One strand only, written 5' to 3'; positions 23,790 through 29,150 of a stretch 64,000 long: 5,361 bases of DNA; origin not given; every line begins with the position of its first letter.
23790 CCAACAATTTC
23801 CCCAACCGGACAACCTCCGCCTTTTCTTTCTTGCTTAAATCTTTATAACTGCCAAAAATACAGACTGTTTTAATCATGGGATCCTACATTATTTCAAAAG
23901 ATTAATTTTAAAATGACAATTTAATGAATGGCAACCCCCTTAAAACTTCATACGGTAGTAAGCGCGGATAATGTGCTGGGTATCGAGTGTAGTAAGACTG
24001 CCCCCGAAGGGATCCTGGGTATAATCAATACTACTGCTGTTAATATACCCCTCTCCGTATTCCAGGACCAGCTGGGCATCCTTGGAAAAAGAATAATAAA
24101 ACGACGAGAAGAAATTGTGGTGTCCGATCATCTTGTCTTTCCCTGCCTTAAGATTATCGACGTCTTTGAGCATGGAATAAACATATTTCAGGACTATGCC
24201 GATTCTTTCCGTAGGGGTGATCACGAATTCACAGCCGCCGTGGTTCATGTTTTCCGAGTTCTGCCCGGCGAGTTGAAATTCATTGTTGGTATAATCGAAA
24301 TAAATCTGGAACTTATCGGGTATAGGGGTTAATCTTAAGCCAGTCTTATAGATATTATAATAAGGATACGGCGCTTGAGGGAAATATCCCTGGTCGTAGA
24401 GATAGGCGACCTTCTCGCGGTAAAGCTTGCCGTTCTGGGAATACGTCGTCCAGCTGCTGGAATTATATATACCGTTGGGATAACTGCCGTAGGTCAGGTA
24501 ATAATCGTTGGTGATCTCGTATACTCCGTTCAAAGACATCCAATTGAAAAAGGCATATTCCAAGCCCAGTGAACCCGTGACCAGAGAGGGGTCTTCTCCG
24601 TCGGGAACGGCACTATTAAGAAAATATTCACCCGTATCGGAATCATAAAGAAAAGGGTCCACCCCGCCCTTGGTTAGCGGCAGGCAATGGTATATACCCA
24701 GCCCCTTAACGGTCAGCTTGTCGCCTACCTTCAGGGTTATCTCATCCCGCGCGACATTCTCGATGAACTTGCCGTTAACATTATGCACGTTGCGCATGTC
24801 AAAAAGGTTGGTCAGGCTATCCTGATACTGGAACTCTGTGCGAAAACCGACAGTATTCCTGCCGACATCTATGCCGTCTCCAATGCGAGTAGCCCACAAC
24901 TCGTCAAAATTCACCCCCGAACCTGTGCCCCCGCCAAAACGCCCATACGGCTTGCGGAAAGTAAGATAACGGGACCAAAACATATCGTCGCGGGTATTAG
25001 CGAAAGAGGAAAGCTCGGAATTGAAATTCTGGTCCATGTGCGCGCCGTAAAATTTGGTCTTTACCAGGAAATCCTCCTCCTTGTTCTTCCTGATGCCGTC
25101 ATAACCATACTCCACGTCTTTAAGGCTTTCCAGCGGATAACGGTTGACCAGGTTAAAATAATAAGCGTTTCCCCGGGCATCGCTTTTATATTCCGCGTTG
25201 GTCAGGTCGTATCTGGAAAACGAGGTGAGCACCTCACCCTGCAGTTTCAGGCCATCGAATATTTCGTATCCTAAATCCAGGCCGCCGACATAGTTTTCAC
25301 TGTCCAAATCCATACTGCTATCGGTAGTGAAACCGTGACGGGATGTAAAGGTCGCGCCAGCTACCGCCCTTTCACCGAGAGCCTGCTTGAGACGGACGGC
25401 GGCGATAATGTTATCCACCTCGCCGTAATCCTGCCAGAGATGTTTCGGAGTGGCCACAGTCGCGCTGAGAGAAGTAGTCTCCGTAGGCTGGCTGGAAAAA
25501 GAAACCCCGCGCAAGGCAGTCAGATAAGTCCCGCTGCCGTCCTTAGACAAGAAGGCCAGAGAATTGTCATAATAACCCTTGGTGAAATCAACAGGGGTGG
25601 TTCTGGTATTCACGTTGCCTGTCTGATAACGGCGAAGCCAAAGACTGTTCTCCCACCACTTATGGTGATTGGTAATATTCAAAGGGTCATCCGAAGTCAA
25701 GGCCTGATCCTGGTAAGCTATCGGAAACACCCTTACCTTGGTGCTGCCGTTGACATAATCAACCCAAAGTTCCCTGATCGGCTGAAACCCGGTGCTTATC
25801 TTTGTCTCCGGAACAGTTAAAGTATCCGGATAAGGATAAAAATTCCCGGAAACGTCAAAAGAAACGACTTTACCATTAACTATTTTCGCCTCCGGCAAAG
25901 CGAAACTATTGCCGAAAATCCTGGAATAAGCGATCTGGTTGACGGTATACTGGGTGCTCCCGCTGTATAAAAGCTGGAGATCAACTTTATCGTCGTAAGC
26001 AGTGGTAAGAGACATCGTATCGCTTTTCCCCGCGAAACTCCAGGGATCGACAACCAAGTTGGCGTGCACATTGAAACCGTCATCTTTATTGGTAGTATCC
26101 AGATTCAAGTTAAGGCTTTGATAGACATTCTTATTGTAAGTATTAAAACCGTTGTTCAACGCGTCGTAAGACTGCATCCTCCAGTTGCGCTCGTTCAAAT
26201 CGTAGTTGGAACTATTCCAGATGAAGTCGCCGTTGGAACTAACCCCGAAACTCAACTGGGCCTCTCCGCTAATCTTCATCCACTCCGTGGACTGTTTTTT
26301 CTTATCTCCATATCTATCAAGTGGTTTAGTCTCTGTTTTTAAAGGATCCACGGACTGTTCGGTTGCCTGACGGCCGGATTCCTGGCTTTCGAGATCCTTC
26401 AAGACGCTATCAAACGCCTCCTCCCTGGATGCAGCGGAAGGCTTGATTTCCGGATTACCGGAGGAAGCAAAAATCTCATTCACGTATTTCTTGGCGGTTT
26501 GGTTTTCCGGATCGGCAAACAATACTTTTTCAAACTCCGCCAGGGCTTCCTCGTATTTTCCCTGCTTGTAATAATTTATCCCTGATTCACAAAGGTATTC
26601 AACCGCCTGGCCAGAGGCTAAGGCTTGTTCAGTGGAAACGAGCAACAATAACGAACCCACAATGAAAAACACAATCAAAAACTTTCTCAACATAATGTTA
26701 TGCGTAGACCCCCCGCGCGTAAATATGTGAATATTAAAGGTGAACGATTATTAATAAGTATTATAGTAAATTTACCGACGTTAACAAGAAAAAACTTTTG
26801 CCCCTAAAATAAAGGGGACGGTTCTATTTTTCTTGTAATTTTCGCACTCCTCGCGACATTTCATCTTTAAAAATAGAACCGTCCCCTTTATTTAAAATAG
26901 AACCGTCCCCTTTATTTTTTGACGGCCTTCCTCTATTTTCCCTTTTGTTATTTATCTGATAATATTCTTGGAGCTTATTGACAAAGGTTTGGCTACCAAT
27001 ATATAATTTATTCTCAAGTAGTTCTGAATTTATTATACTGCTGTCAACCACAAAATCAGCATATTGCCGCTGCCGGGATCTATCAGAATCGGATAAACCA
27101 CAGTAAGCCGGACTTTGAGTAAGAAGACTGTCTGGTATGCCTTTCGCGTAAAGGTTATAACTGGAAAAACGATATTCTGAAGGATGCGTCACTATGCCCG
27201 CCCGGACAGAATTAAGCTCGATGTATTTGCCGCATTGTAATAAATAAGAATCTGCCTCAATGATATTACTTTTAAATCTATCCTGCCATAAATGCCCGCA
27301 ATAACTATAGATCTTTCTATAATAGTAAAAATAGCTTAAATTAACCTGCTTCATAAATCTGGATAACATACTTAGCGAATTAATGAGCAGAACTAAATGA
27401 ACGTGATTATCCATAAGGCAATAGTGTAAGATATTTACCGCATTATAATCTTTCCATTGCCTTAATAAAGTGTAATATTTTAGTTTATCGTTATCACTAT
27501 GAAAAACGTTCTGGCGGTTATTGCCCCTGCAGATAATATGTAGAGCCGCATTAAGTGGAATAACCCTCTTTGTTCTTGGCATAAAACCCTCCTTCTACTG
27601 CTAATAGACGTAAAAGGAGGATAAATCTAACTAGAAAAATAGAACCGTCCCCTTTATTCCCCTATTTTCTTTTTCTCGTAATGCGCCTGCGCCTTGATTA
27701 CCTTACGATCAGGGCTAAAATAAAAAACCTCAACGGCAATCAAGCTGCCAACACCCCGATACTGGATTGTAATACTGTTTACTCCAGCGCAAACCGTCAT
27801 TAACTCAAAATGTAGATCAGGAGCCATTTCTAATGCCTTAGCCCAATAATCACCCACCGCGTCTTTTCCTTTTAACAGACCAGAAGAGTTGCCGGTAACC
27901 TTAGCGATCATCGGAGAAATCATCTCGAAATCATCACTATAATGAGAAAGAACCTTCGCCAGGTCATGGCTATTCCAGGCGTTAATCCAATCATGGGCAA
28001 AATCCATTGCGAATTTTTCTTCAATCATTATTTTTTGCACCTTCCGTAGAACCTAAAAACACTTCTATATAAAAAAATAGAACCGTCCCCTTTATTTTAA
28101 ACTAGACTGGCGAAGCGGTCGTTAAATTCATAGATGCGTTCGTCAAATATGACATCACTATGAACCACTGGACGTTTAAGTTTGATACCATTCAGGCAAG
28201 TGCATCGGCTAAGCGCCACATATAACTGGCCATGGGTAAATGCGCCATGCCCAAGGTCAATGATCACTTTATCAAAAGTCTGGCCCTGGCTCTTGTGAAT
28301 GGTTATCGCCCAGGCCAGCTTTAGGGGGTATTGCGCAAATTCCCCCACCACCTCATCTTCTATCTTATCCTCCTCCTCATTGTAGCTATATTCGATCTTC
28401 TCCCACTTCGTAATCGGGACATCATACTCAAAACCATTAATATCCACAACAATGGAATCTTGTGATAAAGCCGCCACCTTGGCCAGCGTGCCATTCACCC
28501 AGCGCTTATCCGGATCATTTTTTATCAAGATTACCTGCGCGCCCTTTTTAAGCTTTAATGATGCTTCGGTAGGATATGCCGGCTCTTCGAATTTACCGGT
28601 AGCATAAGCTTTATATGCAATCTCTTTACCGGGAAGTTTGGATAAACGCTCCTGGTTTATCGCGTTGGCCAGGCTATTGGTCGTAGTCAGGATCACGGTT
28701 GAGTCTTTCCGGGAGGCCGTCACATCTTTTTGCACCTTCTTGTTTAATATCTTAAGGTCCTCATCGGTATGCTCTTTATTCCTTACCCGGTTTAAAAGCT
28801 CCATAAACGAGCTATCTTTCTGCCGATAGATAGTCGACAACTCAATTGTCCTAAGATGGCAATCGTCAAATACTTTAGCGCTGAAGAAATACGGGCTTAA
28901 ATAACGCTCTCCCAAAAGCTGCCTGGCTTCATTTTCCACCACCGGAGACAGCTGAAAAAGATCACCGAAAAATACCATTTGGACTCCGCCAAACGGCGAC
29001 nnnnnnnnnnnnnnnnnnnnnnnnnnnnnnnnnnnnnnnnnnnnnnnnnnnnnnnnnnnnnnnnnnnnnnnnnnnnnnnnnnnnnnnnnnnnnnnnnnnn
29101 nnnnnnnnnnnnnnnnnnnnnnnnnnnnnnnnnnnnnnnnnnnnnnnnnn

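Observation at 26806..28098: REPtron: Y1 HuH transposase (RAYT-like) flanked by five copies of a 24-bp REP, one inverted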

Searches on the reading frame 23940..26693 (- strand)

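Call 4: search_protein_families(library=pfam, proteins=[window:23940-26693:-], max_evalue=0.01)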
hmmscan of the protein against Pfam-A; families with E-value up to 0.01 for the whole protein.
window:23940-26693:- (917 aa): 5 families
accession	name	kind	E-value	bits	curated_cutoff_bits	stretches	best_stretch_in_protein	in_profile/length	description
PF07719.23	TPR_2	-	5.5e-06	26.6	27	1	32-64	2-34/34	Tetratricopeptide repeat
PF00515.34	TPR_1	-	0.00066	19.8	27.8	1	35-64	5-34/34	Tetratricopeptide repeat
PF13432.12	TPR_16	-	0.0027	18.5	32.7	1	38-70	4-36/65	Tetratricopeptide repeat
PF13414.12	TPR_11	-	0.0036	17.4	26.8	1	41-64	4-27/42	TPR repeat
PF14863.12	Alkyl_sulf_dimr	-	0.0098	16.7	26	0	32-80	70-118/139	Alkyl sulfatase dimerisation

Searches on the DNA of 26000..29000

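Call 13: search_rna_families(source=window, start=26000, end=29000, threshold=evalue, max_evalue=1)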
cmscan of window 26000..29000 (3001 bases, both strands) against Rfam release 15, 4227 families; matches with E-value up to 1: 5.
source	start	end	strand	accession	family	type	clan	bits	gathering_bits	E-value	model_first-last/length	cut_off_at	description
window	26806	26917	-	RF04341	Plastid-psbJ-5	Cis-reg;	CL00152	36.6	53.1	8.8e-05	1-59/59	no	Plastid-psbJ-5 3UTR RNA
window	26800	26903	-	RF04246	MIR169_8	Gene; miRNA;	CL00098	26.1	107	0.066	1-137/137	no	MIR169_8 microRNA precursor family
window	26811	26889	-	RF04262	MIR1319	Gene; miRNA;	-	23.3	116.6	0.44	1-119/119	no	MIR1319 microRNA precursor family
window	26810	26888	-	RF03904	MIR7991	Gene; miRNA;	-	22.1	58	0.24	1-47/47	no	MIR7991 microRNA precursor family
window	26250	26309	-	RF01128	sR43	Gene; snRNA; snoRNA; CD-box;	-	20.3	45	0.051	1-56/56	no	Small nucleolar RNA sR42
